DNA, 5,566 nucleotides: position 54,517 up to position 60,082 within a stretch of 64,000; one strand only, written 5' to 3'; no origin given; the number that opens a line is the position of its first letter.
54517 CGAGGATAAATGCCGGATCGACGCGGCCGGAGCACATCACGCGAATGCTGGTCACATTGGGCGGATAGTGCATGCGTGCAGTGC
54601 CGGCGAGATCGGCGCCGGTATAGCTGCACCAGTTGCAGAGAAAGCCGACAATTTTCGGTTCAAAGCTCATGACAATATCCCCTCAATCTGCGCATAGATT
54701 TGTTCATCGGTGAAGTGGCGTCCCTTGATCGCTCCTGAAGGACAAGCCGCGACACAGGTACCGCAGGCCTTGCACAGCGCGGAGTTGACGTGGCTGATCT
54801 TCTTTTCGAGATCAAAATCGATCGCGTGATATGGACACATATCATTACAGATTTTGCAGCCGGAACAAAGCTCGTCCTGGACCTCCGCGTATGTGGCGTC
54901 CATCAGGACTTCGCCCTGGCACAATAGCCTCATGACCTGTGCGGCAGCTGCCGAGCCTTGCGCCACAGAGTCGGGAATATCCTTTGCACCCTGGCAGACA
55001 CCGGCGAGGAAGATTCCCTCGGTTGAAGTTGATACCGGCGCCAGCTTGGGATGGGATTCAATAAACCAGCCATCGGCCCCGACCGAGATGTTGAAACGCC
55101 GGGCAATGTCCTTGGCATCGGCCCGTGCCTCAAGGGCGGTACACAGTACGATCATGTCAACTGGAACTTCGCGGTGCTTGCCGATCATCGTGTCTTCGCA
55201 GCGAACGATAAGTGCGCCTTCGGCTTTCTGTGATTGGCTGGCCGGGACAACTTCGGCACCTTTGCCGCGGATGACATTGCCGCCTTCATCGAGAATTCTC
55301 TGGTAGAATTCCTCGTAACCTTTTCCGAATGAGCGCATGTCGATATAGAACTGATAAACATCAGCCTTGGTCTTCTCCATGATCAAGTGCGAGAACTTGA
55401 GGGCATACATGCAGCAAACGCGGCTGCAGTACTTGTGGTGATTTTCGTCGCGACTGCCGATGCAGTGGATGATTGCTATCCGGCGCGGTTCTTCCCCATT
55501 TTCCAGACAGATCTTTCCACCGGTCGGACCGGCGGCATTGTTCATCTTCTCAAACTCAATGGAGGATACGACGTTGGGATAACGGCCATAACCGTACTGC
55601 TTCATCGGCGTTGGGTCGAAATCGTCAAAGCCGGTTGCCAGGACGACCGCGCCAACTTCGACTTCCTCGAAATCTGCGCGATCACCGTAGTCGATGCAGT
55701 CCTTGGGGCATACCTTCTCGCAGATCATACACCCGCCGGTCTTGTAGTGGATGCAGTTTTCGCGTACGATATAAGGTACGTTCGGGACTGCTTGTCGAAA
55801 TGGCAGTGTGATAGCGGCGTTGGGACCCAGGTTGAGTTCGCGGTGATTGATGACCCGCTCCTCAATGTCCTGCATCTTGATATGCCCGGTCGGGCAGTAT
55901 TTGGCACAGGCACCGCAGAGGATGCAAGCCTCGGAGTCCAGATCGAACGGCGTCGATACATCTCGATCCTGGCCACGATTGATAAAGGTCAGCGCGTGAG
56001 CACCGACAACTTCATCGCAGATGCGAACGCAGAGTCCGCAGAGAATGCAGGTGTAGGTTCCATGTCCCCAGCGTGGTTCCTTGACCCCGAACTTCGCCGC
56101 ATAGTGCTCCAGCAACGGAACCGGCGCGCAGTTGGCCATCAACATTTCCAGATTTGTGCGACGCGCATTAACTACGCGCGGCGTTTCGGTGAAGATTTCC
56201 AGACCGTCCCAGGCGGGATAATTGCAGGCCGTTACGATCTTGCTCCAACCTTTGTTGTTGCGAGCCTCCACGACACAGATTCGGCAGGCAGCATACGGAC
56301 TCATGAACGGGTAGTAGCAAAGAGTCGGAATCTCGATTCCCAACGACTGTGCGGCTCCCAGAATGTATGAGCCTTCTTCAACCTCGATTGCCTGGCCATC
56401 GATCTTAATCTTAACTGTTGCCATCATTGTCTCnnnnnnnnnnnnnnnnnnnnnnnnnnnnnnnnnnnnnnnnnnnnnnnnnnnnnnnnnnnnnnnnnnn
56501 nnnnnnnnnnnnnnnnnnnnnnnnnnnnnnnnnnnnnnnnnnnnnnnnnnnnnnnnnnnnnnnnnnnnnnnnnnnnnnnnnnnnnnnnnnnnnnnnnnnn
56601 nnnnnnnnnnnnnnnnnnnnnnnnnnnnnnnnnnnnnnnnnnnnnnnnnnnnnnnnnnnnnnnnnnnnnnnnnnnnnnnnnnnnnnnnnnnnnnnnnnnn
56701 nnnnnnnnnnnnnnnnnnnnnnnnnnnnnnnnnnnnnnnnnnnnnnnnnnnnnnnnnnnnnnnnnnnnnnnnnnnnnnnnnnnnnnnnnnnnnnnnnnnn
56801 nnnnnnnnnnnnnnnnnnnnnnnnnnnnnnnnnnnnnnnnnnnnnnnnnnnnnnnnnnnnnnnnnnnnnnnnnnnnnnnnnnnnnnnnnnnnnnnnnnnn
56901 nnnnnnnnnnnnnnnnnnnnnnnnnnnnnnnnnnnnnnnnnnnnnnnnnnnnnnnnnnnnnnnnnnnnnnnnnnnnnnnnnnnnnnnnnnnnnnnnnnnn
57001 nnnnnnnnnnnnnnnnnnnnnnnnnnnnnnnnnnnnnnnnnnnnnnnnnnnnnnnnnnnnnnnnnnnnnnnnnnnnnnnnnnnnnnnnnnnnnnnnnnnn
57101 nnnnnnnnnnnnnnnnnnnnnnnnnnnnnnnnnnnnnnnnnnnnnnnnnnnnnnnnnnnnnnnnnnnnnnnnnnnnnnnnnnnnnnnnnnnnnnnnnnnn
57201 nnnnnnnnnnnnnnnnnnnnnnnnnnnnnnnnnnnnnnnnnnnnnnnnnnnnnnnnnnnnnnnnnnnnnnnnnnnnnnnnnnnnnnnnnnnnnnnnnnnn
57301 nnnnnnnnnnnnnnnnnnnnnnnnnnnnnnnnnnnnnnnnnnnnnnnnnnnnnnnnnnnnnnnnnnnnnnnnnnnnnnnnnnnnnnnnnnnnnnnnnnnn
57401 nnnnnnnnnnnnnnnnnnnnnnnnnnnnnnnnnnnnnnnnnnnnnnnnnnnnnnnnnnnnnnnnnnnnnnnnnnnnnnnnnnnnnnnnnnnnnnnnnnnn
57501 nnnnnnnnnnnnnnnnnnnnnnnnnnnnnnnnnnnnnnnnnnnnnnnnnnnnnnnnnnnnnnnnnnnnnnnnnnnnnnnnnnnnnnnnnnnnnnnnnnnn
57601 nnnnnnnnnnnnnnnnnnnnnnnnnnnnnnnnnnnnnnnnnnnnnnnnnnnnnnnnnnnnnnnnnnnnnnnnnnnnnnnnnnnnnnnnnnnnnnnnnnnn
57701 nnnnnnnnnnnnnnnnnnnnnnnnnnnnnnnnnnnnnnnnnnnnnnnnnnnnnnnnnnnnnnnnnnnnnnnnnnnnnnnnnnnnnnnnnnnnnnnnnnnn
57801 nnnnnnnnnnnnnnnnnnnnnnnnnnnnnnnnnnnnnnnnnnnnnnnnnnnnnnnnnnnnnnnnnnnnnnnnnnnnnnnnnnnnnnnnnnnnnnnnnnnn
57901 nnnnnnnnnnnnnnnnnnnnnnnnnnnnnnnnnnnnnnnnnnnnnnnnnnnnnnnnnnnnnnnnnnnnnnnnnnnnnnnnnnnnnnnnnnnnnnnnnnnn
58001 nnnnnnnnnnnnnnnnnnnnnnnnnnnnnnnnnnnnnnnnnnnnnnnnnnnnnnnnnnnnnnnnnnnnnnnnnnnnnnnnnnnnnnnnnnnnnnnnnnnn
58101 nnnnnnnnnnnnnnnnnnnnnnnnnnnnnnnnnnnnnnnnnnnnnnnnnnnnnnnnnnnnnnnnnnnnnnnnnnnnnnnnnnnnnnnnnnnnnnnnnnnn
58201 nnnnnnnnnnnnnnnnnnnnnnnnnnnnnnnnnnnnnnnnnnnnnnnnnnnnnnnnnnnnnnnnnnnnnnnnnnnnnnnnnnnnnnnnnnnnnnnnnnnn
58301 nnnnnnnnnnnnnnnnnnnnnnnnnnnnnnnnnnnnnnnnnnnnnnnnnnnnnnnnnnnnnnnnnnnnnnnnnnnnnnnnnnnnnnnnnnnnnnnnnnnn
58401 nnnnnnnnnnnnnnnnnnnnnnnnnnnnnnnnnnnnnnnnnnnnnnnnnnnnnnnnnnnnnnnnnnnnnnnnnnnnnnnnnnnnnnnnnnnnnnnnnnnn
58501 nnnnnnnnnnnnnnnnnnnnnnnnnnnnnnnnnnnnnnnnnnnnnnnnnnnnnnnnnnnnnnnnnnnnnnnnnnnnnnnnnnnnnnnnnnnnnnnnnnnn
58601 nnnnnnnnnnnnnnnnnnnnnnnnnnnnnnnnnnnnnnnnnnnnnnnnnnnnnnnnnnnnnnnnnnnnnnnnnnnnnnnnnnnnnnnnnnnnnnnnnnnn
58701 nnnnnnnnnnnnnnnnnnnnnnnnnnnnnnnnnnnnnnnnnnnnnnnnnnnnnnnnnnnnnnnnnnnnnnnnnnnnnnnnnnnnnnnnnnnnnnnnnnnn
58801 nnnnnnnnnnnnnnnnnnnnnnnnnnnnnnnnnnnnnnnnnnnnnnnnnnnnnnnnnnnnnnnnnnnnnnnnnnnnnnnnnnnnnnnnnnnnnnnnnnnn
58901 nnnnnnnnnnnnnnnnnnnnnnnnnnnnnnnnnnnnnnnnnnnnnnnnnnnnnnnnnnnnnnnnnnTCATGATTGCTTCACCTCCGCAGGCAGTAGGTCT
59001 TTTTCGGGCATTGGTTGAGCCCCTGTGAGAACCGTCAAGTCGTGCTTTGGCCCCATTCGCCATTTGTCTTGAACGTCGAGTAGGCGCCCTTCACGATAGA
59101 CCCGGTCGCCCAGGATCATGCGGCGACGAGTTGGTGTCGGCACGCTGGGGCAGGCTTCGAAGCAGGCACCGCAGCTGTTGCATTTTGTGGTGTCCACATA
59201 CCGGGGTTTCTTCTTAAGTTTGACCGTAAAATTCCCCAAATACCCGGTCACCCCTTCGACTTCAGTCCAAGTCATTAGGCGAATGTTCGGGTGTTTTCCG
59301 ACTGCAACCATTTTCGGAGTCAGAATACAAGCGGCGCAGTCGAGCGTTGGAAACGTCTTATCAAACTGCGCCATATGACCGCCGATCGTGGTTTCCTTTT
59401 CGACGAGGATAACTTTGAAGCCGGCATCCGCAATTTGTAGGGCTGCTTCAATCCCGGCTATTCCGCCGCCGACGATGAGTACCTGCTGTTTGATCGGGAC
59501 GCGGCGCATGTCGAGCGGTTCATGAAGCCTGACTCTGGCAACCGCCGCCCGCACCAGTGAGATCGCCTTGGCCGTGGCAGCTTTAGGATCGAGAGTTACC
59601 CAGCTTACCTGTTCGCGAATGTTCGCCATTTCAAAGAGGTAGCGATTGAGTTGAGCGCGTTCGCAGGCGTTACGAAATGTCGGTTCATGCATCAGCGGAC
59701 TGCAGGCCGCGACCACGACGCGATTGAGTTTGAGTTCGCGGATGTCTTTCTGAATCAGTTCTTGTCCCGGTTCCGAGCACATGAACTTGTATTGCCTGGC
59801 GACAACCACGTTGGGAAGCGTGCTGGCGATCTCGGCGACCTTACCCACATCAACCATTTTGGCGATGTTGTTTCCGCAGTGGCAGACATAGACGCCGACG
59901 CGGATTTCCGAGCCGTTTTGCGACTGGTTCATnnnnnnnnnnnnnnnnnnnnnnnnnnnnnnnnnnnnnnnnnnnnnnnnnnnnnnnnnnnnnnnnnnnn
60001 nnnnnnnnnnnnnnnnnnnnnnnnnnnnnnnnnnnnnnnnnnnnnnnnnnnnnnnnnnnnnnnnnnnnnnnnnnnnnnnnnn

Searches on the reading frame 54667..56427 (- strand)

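Call 5: search_protein_families(library=pfam, proteins=[window:54667-56427:-], max_evalue=0.001)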
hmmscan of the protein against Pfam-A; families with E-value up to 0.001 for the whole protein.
window:54667-56427:- (586 aa): 11 families
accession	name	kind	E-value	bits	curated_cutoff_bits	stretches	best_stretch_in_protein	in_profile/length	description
PF12838.12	Fer4_7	-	1.3e-18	67.6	27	3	126-181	1-51/52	4Fe-4S dicluster domain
PF00037.32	Fer4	-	1.2e-16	60.1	21.1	3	163-181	3-21/24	4Fe-4S binding domain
PF13510.11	Fer2_4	-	8.2e-16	58.3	22.8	1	4-82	3-81/82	2Fe-2S iron-sulfur cluster binding domain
PF13237.11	Fer4_10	-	1.6e-14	54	25.5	2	517-563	5-53/53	4Fe-4S dicluster domain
PF13187.11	Fer4_9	-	1.3e-13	51.2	27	3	521-567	2-52/52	4Fe-4S dicluster domain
PF13484.11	Fer4_16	-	3.2e-13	50.7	30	1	168-242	2-65/66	4Fe-4S double cluster binding domain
PF12837.12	Fer4_6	-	1.1e-12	47.6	25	2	545-567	2-24/24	4Fe-4S binding domain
PF14697.11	Fer4_21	-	2.1e-12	47.4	35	2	514-567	1-57/59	4Fe-4S dicluster domain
PF25160.1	LdpA_Fe-S-bd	-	1.8e-09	37.6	27.6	1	526-570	8-46/49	LdpA Fe-S cluster-binding domain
PF12797.12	Fer4_2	-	3.2e-09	36.6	24.5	1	163-180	5-22/22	4Fe-4S binding domain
PF13183.11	Fer4_8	-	5.4e-05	24.1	27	0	125-181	3-67/68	4Fe-4S dicluster domain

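Call 42: search_protein_families(library=ncbifam, proteins=[window:54667-56427:-], max_evalue=0.001)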
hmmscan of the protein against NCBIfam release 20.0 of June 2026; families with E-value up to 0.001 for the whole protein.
window:54667-56427:- (586 aa): 73 families (the best 25 are shown)
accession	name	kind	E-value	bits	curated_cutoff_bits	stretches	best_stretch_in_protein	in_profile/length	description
NF040770.1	hetero_SS_HdrA2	exception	9.5e-130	434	1100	1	194-584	259-640/777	CoB-CoM heterodisulfide reductase HdrA2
NF041778.1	hetero_SS_HdrA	equivalog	7.8e-98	328.2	1400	1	166-585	246-651/771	ferredoxin:CoB-CoM heterodisulfide reductase subunit HdrA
NF041891.1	hdrA_Methbact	equivalog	3.2e-93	313.3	1300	1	199-585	261-636/762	ferredoxin:CoB-CoM heterodisulfide reductase subunit HdrA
NF040763.1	FeFe_hydrog_A6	exception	2.5e-43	148.3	765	2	5-99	1-92/571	NADH-dependent [FeFe] hydrogenase, group A6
NF005745.0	PRK07569.1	equivalog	2.6e-37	128.5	333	2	3-99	2-95/238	bidirectional hydrogenase complex protein HoxU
TIGR01973.1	NuoG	equivalog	1.2e-27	97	470.05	1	7-99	1-90/606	NADH-quinone oxidoreductase subunit NuoG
NF006305.0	PRK08493.1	equivalog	3.4e-26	91.6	591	1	5-95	2-87/819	NADH-quinone oxidoreductase subunit G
NF040762.1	Hydr_FeFe_Clost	exception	7.2e-22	77.7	900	2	6-98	2-91/572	ferredoxin hydrogenase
TIGR01971.1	NuoI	subfamily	1.1e-19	70.2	113.05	2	121-198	39-114/121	NADH-quinone oxidoreductase, chain I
NF005895.0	PRK07860.1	equivalog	2.1e-19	69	802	1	3-99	16-111/811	NADH-quinone oxidoreductase subunit G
NF038196.1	ferrodoxin_EFR1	subfamily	9.6e-18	65.1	75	2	514-570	180-232/242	EFR1 family ferrodoxin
NF009454.0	PRK12814.1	equivalog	1.6e-16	59.9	916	1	2-99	1-95/657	putative NADPH-dependent glutamate synthase small subunit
NF040864.1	HgcB_ferredoxin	equivalog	2.9e-13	49.5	99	2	514-568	9-62/93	mercury methylation ferredoxin HgcB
NF042909.1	FMH_DH_FwdF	exception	1.1e-12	47.7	375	2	123-245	13-116/336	tungsten-dependent formylmethanofuran dehydrogenase subunit FwdF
NF006221.0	PRK08348.1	subfamily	1.3e-12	47.6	124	2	518-568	43-93/136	NADH-plastoquinone oxidoreductase subunit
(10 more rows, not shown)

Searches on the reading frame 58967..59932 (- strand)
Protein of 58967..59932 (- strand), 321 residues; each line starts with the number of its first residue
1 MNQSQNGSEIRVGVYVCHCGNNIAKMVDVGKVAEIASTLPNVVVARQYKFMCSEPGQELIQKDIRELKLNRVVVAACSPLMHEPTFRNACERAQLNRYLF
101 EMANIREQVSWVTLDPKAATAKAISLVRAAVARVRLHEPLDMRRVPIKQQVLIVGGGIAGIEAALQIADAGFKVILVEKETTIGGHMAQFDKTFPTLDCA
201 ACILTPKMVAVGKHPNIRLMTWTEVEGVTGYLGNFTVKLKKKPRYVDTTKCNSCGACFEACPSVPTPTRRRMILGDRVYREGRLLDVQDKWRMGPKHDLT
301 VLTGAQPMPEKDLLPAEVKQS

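Call 5: search_protein_families(library=pfam, proteins=[window:58967-59932:-], max_evalue=0.001)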
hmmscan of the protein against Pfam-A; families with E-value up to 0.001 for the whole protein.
window:58967-59932:- (321 aa): 15 families
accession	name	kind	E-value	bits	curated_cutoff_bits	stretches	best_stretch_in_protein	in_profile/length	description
PF12831.13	FAD_oxidored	-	4.8e-10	39.7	27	1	150-188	1-39/416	FAD dependent oxidoreductase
PF13450.12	NAD_binding_8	-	9.1e-09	35.9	21.9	1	153-205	1-53/68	NAD(P)-binding Rossmann-like domain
PF00890.30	FAD_binding_2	-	4.1e-08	33.3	20.4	1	151-188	2-39/414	FAD binding domain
PF07992.20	Pyr_redox_2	-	2.4e-07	30.9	26.1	1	150-239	2-78/291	Pyridine nucleotide-disulphide oxidoreductase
PF01134.28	GIDA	-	4.2e-07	29.8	22.1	1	150-182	1-33/391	Glucose inhibited division protein A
PF01266.30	DAO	-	6.4e-06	26.4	27.9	1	151-185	2-36/353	FAD dependent oxidoreductase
PF00037.32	Fer4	-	1.8e-05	24.8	21.1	1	245-262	2-19/24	4Fe-4S binding domain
PF01946.23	Thi4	-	2.8e-05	23.9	26.2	1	148-189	17-59/235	Thi4 family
PF12797.12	Fer4_2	-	0.00012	22.3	24.5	1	244-263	3-22/22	4Fe-4S binding domain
PF03486.20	HI0933_like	-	0.00014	21.9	50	1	150-185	2-37/244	HI0933-like protein Rossmann domain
PF00070.33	Pyr_redox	-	0.0002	22.3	22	1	151-192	2-40/82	Pyridine nucleotide-disulphide oxidoreductase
PF13237.11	Fer4_10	-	0.00022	21.5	25.5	1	245-269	3-22/53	4Fe-4S dicluster domain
PF13738.12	Pyr_redox_3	-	0.00033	20.4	30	0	152-189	1-38/305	Pyridine nucleotide-disulphide oxidoreductase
PF12837.12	Fer4_6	-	0.00034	20.9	25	1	246-262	4-20/24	4Fe-4S binding domain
PF01494.25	FAD_binding_3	-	0.00066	19.4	22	1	149-181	2-34/349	FAD binding domain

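Call 42: search_protein_families(library=ncbifam, proteins=[window:58967-59932:-], max_evalue=0.001)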
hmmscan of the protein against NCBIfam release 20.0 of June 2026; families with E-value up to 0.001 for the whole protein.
window:58967-59932:- (321 aa): 71 families (the best 25 are shown)
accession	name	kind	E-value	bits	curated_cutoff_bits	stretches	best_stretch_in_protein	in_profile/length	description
NF040770.1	hetero_SS_HdrA2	exception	4.5e-115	385.5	1100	1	11-264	1-256/777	CoB-CoM heterodisulfide reductase HdrA2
NF041778.1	hetero_SS_HdrA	equivalog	2.5e-78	263.7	1400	1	9-264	5-261/771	ferredoxin:CoB-CoM heterodisulfide reductase subunit HdrA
NF041891.1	hdrA_Methbact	equivalog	4.7e-70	236.7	1300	1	11-264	2-254/762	ferredoxin:CoB-CoM heterodisulfide reductase subunit HdrA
TIGR01372.1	soxA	subfamily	2.8e-09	35.3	1164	1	141-242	161-259/996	sarcosine oxidase subunit alpha family protein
TIGR03997.1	mycofact_OYE_2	equivalog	1.1e-08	34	793.15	1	136-190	367-421/645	mycofactocin system FadH/OYE family oxidoreductase 2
NF009410.0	PRK12771.1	subfamily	1.4e-08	33.8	516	1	148-187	138-177/566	NAD(P)-binding protein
NF045637.1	carotdesatCrtDProt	equivalog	1.7e-08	33.4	580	1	151-208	1-58/485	1-hydroxycarotenoid 3,4-desaturase CrtD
NF005560.0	PRK07233.1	equivalog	2.1e-08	33.4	252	1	150-192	2-44/435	hypothetical protein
TIGR03467.1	HpnE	equivalog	3.4e-08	33.2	283.05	1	151-192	1-42/430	hydroxysqualene dehydroxylase HpnE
NF041087.1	bile_acid_BaiCD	equivalog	8.4e-08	30.8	825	1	145-188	377-420/642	bile acid Fe-S flavoenzyme BaiCD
NF045599.1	bili_reduct_long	exception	8.6e-08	30.9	750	1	147-187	380-420/641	bilirubin reductase, long form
NF058655.1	CrtID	equivalog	1.5e-07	30.6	640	1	151-194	1-44/478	bifunctional phytoene desaturase/3,4-desaturase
NF003739.0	PRK05335.1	equivalog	4.2e-07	29.1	262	1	148-185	3-40/441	methylenetetrahydrofolate--tRNA-(uracil(54)-C(5))-methyltransferase (FADH(2)-oxidizing) TrmFO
NF004789.0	PRK06134.1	subfamily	6e-07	28.4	747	1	147-188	11-52/581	FAD-dependent oxidoreductase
TIGR03996.1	mycofact_OYE_1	hypoth_equivalog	1.2e-06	27.4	627.9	1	136-190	360-414/633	mycofactocin system FadH/OYE family oxidoreductase 1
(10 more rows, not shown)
